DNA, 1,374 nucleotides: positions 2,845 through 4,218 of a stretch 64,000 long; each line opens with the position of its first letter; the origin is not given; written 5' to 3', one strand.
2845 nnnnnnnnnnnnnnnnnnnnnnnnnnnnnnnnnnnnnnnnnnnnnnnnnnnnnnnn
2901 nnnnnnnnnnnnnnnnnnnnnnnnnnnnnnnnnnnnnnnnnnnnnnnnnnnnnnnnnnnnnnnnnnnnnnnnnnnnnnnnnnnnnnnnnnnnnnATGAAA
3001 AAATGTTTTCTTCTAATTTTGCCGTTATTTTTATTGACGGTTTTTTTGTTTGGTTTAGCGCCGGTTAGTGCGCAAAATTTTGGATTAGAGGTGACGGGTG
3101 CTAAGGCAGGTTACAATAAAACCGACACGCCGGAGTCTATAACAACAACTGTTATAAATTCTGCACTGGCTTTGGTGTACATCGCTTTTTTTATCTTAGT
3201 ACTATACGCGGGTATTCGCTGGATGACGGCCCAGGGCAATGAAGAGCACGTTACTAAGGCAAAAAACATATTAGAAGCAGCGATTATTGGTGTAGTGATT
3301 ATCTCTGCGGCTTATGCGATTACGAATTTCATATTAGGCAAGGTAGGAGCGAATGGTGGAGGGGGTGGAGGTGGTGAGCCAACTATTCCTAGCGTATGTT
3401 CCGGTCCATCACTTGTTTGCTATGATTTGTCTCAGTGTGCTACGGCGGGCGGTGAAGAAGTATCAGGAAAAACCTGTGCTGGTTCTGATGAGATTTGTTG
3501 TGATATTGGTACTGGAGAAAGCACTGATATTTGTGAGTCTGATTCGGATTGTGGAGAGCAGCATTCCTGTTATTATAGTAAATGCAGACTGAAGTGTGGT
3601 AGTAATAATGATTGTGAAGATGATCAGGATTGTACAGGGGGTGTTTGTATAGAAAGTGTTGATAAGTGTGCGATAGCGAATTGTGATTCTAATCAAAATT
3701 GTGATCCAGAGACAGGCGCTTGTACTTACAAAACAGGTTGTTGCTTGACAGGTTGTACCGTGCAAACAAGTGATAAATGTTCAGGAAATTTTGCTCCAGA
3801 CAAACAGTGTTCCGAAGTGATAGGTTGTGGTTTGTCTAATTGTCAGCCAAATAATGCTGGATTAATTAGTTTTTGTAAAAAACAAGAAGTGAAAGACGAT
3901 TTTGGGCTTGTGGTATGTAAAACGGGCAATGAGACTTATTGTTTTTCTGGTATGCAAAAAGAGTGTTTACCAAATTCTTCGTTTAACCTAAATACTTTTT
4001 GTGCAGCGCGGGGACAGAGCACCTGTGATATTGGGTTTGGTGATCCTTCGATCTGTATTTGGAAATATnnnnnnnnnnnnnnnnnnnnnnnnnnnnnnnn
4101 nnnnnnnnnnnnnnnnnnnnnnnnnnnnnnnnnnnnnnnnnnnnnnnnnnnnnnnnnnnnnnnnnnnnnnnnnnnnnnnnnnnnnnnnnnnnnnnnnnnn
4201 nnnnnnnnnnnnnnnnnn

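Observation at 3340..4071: Hyper-cysteine-rich, repeat-built C-terminal domain fused to a pilin core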

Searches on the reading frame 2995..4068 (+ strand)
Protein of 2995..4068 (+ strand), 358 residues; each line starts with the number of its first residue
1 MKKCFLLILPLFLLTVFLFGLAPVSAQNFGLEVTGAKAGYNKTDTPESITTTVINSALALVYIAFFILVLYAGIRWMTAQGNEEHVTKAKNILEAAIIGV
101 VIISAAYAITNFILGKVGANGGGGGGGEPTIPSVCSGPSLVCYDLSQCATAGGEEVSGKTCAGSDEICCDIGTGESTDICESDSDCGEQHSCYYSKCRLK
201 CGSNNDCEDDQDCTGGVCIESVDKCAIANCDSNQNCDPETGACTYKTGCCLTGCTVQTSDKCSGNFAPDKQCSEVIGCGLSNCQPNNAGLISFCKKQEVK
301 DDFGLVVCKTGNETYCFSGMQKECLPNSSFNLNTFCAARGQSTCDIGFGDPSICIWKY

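Call 4: search_protein_families(library=pfam, proteins=[window:2995-4068:+], max_evalue=10)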
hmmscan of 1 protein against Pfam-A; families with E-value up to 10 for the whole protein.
window:2995-4068:+ (358 aa): 5 families
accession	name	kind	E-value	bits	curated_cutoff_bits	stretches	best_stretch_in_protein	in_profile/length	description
PF18895.5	T4SS_pilin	-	3e-08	34.1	26.6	1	43-113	2-71/71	Type IV secretion system pilin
PF04956.18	TrbC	-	0.011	16.3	27.9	1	7-112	11-97/98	TrbC/VIRB2 pilin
PF17000.10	Asp5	-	0.014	16.1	25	1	11-68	11-70/71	Accessory secretory protein Sec, Asp5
PF10322.15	7TM_GPCR_Sru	-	0.069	12.9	26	1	30-112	82-164/305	Serpentine type 7TM GPCR chemoreceptor Sru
PF17647.6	DUF5518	-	0.097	13.2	27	1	14-122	14-113/116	Family of unknown function (DUF5518)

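Call 8: find_homologous_proteins(query=window:2995-4068:+, max_evalue=0.001)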
Query window:2995-4068:+ (358 aa): 24 proteins with E <= 0.001 among 1446 candidates.
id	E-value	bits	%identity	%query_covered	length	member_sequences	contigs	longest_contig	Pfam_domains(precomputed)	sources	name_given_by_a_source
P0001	1.4e-230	783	97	100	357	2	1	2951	PF18895.6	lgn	-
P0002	6.7e-64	235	97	33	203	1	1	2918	PF18895.6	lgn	-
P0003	2.0e-49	187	60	49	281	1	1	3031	PF18895.6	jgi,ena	-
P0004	2.6e-48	183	80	27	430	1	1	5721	PF18895.6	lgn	-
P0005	1.6e-46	177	78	29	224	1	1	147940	PF18895.6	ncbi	-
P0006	5.4e-46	176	76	34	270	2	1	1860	PF18895.6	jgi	jgi:hypothetical protein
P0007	5.0e-44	169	45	63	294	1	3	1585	PF18895.6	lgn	-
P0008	6.8e-44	169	68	33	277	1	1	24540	PF18895.6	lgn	-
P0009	4.9e-37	146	67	32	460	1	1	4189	PF18895.6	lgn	-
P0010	2.8e-22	98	41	53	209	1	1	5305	PF18895.6,PF27259.1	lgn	-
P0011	7.3e-21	93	37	56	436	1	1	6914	PF18895.6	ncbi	-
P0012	9.2e-21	93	47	35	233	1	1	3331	PF18895.6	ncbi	-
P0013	6.6e-19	87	42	33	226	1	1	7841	-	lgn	-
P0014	3.6e-18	84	37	52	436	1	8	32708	PF18895.6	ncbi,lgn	-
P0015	1.3e-16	79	43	33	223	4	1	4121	PF18895.6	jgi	-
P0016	1.7e-16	79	61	18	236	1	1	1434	PF18895.6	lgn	-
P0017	6.9e-15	73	45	33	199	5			PF18895.6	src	-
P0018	9.6e-15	73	42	34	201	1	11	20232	PF18895.6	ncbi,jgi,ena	-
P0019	1.6e-14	72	45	33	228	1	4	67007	PF18895.6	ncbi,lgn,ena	-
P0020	4.6e-14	71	61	17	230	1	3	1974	PF18895.6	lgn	-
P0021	2.8e-13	68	46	33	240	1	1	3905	PF18895.6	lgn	-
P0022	3.4e-13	68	33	61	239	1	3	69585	PF18895.6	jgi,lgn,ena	jgi:hypothetical protein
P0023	6.4e-13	67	46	32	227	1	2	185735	PF18895.6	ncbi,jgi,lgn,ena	-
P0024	9.6e-5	40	37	20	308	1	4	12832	PF18895.6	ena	-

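Call 11: search_protein_families(library=ncbifam, proteins=[window:2995-4068:+], max_evalue=10)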
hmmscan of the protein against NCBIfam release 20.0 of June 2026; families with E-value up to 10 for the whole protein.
window:2995-4068:+ (358 aa): 2 families
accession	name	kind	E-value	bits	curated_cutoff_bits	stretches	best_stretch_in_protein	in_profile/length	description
NF045849.1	ICE_MMCAP2_0565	equivalog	5e-05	22.9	40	1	47-116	10-79/80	Mbov_0395 family pilin-like conjugal transfer protein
TIGR03340.1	phn_DUF6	hypoth_equivalog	0.036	13.7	288.15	1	29-112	148-230/281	phosphonate utilization associated putative membrane protein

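Call 22: find_related_loci(query=window:2995-4068:+, collection=genome_contigs, flank=6000)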
Query window:2995-4068:+ (358 aa) in genome_contigs; peptide patterns used: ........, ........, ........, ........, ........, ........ (x = any residue, [..] = any of these).
230 stretches matched a pattern; 92 encode a relative of the query (tblastn E <= 1e-3); the best 80 are kept; 80 distinct loci.
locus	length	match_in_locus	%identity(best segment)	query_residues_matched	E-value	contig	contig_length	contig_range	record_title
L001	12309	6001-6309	78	16-119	1e-46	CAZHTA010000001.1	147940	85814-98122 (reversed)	MAG TPA_asm: uncultured Gammaproteobacteria bacterium isolate SRP272421_co2_50 genome assembly, contig: NODE_63_length_1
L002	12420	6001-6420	44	1-137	4e-27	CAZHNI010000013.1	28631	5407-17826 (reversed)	MAG TPA_asm: uncultured Gammaproteobacteria bacterium isolate SRP257259_co1_325 genome assembly, contig: NODE_1780_lengt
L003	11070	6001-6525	37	13-198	2e-26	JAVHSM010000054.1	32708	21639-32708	MAG: Candidatus Magasanikbacteria bacterium isolate WB02no7_39_12 NODE_508_length_32708_cov_7.832573, whole genome shotg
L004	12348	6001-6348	49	1-117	8e-25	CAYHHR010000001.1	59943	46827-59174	MAG TPA_asm: uncultured Gammaproteobacteria bacterium isolate ERP119705_co13_685 genome assembly, contig: NODE_586_lengt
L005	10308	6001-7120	41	5-139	1e-23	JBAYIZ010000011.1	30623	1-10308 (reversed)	MAG: Candidatus Magasanikiibacteriota bacterium isolate SO_2016_GW1_43 scaffold02698_OW334_2016, whole genome shotgun se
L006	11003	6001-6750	34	1-238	1e-31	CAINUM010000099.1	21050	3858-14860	MAG: Candidatus Magasanikbacteria bacterium isolate Kiruna_bin-08293 genome assembly, contig: bin-08293:099/107, whole g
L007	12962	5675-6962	45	8-126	1e-22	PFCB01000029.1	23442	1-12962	MAG: Candidatus Magasanikbacteria bacterium CG10_big_fil_rev_8_21_14_0_10_47_10 CG10_8_21_14_0.10_scaffold_1832_c, whole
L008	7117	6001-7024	44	3-118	1e-21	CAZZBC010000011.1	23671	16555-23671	MAG TPA_asm: uncultured Gammaproteobacteria bacterium isolate binchicken_co232_117 genome assembly, contig: NODE_3963_le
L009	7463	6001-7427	44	1-121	1e-21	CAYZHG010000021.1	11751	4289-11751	MAG TPA_asm: uncultured Gammaproteobacteria bacterium isolate binchicken_co169_185 genome assembly, contig: k99_350541,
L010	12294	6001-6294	48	24-121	2e-21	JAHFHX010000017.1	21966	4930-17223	MAG: Candidatus Magasanikiibacteriota bacterium isolate nzgw349 NODE_3113_length_21967_cov_3.623043, whole genome shotgu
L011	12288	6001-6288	45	22-117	2e-21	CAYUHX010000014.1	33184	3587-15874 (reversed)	MAG TPA_asm: uncultured Gammaproteobacteria bacterium isolate SRP298887_co1_139 genome assembly, contig: NODE_1045_lengt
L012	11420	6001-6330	45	1-114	2e-21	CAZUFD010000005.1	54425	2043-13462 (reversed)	MAG TPA_asm: uncultured Gammaproteobacteria bacterium isolate SRP269290_co6_41 genome assembly, contig: NODE_154_length_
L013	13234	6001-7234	39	2-166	5e-21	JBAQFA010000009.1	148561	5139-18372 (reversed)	MAG: Candidatus Magasanikiibacteriota bacterium isolate MFD12003_ilm_asm_bin64 k127_150551, whole genome shotgun sequenc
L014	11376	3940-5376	38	1-123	4e-21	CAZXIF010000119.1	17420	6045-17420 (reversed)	MAG TPA_asm: uncultured Gammaproteobacteria bacterium isolate binchicken_co203_499 genome assembly, contig: k141_671853,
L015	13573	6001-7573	45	1-117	9e-21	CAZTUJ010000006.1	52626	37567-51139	MAG TPA_asm: uncultured Gammaproteobacteria bacterium isolate SRP272421_co2_96 genome assembly, contig: NODE_1031_length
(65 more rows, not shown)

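Call 26: find_encoding_contigs(protein=P0002, flank=5000, max_places=3)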
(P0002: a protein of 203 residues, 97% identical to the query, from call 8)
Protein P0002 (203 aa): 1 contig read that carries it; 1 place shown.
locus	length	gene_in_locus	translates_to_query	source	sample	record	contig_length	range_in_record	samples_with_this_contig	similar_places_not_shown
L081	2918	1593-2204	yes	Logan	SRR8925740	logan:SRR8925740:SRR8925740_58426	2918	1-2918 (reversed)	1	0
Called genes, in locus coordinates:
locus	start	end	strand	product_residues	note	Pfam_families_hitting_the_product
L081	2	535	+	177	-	?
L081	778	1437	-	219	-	-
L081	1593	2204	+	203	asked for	PF18895:T4SS_pilin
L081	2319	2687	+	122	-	PF00312:Ribosomal_S15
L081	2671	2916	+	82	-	?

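Call 27: find_encoding_contigs(protein=P0001, flank=5000, max_places=3)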
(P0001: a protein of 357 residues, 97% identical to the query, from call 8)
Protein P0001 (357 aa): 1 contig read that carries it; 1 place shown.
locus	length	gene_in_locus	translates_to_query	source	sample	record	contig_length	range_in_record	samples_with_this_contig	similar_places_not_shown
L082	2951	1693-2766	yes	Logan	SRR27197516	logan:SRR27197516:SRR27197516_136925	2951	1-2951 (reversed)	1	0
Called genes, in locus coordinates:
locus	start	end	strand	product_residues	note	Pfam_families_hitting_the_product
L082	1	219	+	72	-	?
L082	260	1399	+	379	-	PF06925:MGDG_synth, PF04101:Glyco_tran_28_C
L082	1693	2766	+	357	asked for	PF18895:T4SS_pilin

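Call 29: find_encoding_contigs(protein=P0008, flank=4000, max_places=2)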
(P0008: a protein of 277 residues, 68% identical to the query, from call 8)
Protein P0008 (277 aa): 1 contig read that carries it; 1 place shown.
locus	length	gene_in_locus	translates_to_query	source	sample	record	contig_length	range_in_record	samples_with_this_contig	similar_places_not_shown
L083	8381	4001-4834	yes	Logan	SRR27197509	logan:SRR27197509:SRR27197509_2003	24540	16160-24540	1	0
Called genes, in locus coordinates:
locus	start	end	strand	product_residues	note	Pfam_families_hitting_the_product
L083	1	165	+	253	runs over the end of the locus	PF18895:T4SS_pilin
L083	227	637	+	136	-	PF18895:T4SS_pilin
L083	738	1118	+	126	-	PF18895:T4SS_pilin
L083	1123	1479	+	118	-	PF18895:T4SS_pilin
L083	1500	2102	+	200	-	PF18895:T4SS_pilin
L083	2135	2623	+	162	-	PF18895:T4SS_pilin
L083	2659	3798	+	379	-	PF06925:MGDG_synth, PF00534:Glycos_transf_1 (faint), PF04101:Glyco_tran_28_C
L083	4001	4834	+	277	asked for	PF18895:T4SS_pilin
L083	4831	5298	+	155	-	-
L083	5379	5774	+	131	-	PF00312:Ribosomal_S15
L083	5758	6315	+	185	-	PF01936:NYN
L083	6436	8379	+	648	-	?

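Call 30: find_encoding_contigs(protein=P0004, flank=4000, max_places=2)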
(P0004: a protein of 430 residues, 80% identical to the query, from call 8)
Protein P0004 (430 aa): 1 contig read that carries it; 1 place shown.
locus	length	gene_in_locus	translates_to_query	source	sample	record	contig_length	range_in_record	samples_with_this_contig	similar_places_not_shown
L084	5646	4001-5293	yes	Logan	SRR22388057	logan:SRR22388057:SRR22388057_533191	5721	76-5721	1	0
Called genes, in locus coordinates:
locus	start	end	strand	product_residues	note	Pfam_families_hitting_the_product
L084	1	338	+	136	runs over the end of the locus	?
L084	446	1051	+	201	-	PF18895:T4SS_pilin (weak)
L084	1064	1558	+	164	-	PF18895:T4SS_pilin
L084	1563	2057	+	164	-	PF18895:T4SS_pilin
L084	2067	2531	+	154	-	PF18895:T4SS_pilin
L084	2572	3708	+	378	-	PF00534:Glycos_transf_1 (faint), PF06925:MGDG_synth, PF04101:Glyco_tran_28_C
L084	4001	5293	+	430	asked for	PF18895:T4SS_pilin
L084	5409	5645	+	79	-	?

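Call 31: find_encoding_contigs(protein=P0009, flank=4000, max_places=2)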
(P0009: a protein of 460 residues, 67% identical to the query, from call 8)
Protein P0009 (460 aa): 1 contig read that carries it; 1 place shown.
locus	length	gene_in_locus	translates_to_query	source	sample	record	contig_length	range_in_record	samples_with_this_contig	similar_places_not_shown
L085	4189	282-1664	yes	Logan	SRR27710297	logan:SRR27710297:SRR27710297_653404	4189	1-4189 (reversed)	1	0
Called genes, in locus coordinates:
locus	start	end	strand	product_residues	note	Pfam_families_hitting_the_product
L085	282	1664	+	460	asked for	PF18895:T4SS_pilin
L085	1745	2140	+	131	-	PF00312:Ribosomal_S15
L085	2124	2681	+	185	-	PF01936:NYN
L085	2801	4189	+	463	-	?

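Call 32: find_encoding_contigs(protein=P0003, flank=4000, max_places=2)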
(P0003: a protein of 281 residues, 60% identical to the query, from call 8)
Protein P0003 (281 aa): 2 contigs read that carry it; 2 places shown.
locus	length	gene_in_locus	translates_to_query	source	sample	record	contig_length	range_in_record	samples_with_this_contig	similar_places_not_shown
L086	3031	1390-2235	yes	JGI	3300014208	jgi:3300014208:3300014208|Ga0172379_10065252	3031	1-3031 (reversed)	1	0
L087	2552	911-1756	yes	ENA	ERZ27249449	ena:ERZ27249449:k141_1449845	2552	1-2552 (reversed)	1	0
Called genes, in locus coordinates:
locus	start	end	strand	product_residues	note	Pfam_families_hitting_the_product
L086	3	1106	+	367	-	?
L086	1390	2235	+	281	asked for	PF18895:T4SS_pilin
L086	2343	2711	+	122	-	PF00312:Ribosomal_S15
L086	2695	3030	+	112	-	?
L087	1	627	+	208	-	?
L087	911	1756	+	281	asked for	PF18895:T4SS_pilin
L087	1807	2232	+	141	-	PF00312:Ribosomal_S15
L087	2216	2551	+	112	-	?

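Call 50: search_protein_families(library=pfam, proteins=[P0004, P0009, P0010, P0011, P0014, P0007, P0003, P0006, L006:5914-7596:+, L005:6746-8236:+], max_evalue=0.1)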
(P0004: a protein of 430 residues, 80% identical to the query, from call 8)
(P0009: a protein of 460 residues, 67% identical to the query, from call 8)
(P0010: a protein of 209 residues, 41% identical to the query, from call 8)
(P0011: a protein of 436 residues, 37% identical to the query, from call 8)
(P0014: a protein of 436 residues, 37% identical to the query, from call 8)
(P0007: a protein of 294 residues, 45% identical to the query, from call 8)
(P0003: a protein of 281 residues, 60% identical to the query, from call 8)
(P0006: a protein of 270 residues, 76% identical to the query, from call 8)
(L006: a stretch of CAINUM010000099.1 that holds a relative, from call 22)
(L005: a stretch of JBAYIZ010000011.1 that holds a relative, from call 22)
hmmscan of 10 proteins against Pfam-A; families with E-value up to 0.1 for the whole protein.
P0004 (430 aa): 4 families
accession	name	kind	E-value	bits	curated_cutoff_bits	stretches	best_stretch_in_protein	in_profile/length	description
PF18895.5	T4SS_pilin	-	6.8e-08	32.9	26.6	1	42-112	2-71/71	Type IV secretion system pilin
PF21164.2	Dumpy_DPY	-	0.007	16.8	27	1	348-366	4-22/24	Dumpy, DPY module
PF17000.10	Asp5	-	0.015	15.9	25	1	13-67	13-70/71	Accessory secretory protein Sec, Asp5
PF01554.23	MatE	-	0.074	13.2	24.9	0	26-112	48-135/161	MatE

P0009 (460 aa): 2 families
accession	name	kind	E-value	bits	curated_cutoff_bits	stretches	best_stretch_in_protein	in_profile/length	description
PF18895.5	T4SS_pilin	-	7.7e-08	32.7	26.6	1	43-113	2-71/71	Type IV secretion system pilin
PF06664.17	WLS-like_TM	-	0.0082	15.9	28.3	1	3-111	105-211/247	Wntless-like, transmembrane domain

P0010 (209 aa): 4 families
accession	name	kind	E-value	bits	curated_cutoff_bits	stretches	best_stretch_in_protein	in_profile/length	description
PF18895.5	T4SS_pilin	-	3.1e-09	37.2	26.6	1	51-114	9-71/71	Type IV secretion system pilin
PF02322.20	Cyt_bd_oxida_II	-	0.0052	16.6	35.6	1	17-114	125-211/302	Cytochrome bd terminal oxidase subunit II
PF04973.17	NMN_transporter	-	0.029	14.8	27.3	1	60-119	49-103/175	Nicotinamide mononucleotide transporter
PF04893.22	Yip1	-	0.054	13.8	28.6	1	12-113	24-116/173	Yip1 domain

P0011 (436 aa): 1 family
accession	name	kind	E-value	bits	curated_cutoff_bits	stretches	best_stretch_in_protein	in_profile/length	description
PF18895.5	T4SS_pilin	-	3.2e-09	37.2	26.6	1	50-118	4-71/71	Type IV secretion system pilin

P0014 (436 aa): 1 family
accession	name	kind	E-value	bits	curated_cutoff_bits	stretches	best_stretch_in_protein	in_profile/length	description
PF18895.5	T4SS_pilin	-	1.1e-06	29.1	26.6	1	56-123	4-70/71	Type IV secretion system pilin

P0007 (294 aa): 3 families
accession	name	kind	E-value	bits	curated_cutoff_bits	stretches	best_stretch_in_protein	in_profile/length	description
PF18895.5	T4SS_pilin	-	1.9e-09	37.9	26.6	1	43-112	3-71/71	Type IV secretion system pilin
PF05545.16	FixQ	-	0.011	16.1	29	1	59-91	12-44/49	Cbb3-type cytochrome oxidase component FixQ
PF09945.14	DUF2177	-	0.042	14.4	26.9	0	49-112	32-94/124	Predicted membrane protein (DUF2177)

P0003 (281 aa): 3 families
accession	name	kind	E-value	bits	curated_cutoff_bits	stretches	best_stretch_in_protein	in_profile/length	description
PF18895.5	T4SS_pilin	-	2.1e-09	37.7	26.6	1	42-112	2-71/71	Type IV secretion system pilin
PF17000.10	Asp5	-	0.015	16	25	1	8-67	10-70/71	Accessory secretory protein Sec, Asp5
PF13800.11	Sigma_reg_N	-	0.094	13.4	26.3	0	86-139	7-60/91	Sigma factor regulator N-terminal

P0006 (270 aa): 2 families
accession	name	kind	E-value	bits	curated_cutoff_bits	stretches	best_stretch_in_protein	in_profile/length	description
PF18895.5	T4SS_pilin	-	1.5e-06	28.6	26.6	1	54-112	14-71/71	Type IV secretion system pilin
PF17000.10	Asp5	-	0.09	13.4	25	0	5-67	3-70/71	Accessory secretory protein Sec, Asp5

L006:5914-7596:+ (561 aa): 1 family
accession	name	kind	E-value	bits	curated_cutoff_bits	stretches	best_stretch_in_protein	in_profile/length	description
PF18895.5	T4SS_pilin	-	2.6e-06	27.9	26.6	1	78-145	5-71/71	Type IV secretion system pilin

L005:6746-8236:+ (497 aa): 1 family
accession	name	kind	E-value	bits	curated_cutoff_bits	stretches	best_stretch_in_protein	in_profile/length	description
PF18895.5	T4SS_pilin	-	5.4e-06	26.8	26.6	1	53-112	4-62/71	Type IV secretion system pilin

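Call 54: predict_structure(alignment_id=A2)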
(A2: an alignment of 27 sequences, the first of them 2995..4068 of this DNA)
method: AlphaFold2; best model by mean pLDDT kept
length: 358 residues; sequences in the alignment: 27
mean_pLDDT: 51.2   pTM: 0.27
mean pLDDT of the five models: 51.2, 50.9, 50.1, 47.5, 45.7
residues with pLDDT >= 90: 0; 70-90: 94; 50-70: 69; < 50: 195
segments of 3 or more residues with pLDDT < 50: 22-32, 122-199, 247-310, 312-332, 340-358
pLDDT, mean of each block of 10 residues (from residue 1): 74 75 45 51 56 74 81 81 81 83 78 64 43 36 41 39 35 34 41 38 63 61 64 79 62 32 33 26 27 25 32 35 33 53 40 27
secondary structure, 60 per line:
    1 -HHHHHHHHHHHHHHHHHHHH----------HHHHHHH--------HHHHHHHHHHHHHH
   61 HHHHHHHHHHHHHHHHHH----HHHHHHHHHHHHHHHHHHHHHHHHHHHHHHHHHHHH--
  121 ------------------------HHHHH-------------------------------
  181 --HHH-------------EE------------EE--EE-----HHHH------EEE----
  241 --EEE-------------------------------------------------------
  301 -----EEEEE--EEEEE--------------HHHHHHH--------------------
elements in order: H2-21 H32-38 H47-78 H83-118 H145-149 H224-227 E234-236 E243-245 E306-310 E313-317 H332-338
